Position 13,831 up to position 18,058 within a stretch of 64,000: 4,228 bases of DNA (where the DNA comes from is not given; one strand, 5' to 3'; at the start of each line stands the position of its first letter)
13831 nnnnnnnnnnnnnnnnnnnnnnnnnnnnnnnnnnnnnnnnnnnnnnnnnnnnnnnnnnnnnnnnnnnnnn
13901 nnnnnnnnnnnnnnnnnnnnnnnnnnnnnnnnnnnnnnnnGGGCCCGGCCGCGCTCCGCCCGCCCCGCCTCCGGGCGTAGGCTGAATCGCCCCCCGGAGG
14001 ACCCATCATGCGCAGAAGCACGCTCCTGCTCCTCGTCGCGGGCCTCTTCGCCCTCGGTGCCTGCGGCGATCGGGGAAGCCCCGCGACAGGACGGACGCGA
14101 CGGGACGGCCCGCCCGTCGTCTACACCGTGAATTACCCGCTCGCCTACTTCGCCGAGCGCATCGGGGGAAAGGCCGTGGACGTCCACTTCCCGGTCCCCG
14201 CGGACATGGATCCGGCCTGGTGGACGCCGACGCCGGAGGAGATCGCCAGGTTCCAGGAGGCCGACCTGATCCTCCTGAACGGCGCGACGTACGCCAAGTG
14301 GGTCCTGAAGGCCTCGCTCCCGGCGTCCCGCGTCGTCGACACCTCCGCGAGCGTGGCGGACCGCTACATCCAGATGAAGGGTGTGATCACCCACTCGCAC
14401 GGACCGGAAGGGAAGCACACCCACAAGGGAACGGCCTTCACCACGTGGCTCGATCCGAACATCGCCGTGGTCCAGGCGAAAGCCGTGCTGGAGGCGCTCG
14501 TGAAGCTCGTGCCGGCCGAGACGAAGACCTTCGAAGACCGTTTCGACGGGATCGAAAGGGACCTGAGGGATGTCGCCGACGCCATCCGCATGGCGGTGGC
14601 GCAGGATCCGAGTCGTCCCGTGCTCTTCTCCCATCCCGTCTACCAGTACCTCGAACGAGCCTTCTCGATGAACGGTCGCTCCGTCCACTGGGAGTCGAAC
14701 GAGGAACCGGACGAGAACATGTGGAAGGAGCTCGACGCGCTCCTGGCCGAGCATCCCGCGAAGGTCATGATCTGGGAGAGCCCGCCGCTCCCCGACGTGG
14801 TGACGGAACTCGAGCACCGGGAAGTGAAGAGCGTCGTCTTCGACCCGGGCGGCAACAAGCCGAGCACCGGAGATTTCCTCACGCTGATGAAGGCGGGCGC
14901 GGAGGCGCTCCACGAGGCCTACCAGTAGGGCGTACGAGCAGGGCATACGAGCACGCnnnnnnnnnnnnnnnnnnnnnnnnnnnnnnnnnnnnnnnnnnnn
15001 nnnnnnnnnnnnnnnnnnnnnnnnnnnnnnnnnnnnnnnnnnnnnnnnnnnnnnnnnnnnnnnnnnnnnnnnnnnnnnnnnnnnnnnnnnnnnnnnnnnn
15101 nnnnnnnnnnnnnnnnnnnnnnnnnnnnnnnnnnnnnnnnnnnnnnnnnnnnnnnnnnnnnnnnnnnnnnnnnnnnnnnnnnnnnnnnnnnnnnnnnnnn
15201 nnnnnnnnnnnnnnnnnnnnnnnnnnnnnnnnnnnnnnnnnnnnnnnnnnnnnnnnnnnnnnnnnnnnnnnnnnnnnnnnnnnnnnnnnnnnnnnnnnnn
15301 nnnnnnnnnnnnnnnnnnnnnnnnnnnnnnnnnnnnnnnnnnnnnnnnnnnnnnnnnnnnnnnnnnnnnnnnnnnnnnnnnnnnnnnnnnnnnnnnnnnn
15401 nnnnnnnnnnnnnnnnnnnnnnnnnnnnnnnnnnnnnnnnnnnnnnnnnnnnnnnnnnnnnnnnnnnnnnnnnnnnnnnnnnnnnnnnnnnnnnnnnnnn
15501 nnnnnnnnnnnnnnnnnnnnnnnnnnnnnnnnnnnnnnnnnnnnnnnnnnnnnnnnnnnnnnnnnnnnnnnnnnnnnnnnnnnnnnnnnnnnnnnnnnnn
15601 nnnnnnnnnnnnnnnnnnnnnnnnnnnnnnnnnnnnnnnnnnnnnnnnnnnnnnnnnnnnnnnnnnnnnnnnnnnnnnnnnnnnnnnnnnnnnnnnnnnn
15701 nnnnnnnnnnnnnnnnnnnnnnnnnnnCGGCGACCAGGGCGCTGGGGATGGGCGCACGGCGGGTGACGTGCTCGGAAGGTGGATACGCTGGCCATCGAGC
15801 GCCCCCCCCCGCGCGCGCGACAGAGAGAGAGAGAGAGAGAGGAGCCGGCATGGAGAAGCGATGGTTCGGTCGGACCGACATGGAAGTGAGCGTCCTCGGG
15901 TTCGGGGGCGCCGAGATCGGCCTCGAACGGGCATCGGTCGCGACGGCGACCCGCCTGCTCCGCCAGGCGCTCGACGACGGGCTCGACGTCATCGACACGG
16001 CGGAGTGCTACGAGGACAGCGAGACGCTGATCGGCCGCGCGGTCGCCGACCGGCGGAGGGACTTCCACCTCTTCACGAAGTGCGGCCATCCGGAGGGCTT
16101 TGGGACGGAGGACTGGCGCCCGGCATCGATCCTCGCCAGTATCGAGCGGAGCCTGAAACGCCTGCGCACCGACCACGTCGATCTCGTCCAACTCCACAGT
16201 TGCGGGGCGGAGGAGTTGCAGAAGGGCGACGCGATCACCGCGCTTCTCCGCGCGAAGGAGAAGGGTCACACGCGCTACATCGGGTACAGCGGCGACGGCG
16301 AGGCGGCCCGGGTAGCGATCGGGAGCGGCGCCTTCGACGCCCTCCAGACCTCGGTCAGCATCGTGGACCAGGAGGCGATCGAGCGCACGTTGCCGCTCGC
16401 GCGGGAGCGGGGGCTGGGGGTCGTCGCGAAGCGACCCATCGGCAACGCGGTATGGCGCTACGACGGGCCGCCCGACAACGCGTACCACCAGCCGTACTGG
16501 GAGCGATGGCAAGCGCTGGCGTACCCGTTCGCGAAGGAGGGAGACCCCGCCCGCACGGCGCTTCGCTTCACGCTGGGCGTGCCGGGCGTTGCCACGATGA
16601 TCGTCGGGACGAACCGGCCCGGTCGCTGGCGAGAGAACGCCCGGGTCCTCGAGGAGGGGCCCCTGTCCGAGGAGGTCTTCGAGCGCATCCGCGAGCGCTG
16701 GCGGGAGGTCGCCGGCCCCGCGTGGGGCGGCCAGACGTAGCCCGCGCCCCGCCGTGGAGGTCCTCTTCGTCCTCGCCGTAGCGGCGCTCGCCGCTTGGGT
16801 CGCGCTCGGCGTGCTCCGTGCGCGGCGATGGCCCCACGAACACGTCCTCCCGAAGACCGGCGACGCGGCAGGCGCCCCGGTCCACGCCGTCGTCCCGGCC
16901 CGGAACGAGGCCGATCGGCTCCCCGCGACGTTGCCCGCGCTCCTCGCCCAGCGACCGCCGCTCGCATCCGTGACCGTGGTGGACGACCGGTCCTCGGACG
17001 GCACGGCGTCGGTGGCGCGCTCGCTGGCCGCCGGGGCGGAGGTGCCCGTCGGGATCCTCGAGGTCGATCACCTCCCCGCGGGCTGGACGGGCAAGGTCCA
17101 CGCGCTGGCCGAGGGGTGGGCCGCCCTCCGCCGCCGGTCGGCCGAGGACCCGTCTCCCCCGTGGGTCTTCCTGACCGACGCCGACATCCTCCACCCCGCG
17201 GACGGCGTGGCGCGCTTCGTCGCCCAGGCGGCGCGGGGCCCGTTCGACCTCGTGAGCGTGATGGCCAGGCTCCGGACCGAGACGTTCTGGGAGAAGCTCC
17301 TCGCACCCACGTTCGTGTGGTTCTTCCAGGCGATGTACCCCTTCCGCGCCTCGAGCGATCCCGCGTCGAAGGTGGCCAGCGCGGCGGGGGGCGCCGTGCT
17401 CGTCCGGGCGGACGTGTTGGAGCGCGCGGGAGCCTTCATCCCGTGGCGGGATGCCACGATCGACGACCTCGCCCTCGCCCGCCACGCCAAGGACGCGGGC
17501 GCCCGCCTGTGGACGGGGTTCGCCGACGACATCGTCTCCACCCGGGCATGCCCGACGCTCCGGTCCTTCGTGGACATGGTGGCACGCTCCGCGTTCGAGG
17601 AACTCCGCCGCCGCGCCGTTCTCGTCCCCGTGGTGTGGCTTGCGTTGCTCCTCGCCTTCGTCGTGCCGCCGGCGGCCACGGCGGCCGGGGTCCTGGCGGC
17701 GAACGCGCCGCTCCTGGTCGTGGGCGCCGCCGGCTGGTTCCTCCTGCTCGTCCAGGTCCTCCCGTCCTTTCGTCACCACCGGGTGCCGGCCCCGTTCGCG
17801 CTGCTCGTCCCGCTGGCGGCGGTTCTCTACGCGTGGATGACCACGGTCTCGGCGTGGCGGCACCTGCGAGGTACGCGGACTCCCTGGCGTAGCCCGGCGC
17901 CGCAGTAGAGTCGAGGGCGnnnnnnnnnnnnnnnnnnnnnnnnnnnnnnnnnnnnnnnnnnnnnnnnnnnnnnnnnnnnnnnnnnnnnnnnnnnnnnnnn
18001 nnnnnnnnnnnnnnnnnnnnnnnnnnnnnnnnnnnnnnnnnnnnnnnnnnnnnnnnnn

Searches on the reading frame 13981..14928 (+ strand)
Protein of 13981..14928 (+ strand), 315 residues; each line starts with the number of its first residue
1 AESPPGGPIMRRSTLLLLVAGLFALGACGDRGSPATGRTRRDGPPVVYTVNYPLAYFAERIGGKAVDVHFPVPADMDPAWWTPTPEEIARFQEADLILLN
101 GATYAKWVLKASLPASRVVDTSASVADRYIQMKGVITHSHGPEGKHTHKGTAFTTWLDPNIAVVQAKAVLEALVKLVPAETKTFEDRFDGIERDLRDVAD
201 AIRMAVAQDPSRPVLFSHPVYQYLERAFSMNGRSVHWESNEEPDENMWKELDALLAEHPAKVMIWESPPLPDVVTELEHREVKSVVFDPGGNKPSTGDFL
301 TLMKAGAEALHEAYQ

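Call 65: search_protein_families(library=pfam, proteins=[window:13981-14928:+], max_evalue=0.00001)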
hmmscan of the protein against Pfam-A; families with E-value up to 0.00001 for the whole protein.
window:13981-14928:+ (315 aa): 1 family
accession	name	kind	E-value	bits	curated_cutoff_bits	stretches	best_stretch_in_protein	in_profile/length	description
PF01297.22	ZnuA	-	3.8e-40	138.5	29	1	47-313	1-263/263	Zinc-uptake complex component A periplasmic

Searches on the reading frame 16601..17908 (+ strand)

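Call 12: search_protein_families(library=pfam, proteins=[window:16601-17908:+], max_evalue=0.001)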
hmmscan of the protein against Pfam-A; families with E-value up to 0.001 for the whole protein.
window:16601-17908:+ (435 aa): 3 families
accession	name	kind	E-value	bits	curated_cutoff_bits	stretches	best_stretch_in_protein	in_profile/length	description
PF00535.33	Glycos_transf_2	-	2.7e-15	57.1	23.3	1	97-275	3-166/168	Glycosyl transferase family 2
PF13641.12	Glyco_tranf_2_3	-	4.7e-14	53.4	27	1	94-303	3-201/230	Glycosyltransferase like family 2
PF13506.12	Glyco_transf_21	-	9.7e-10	38.6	21.7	1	186-329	31-168/174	Glycosyl transferase family 21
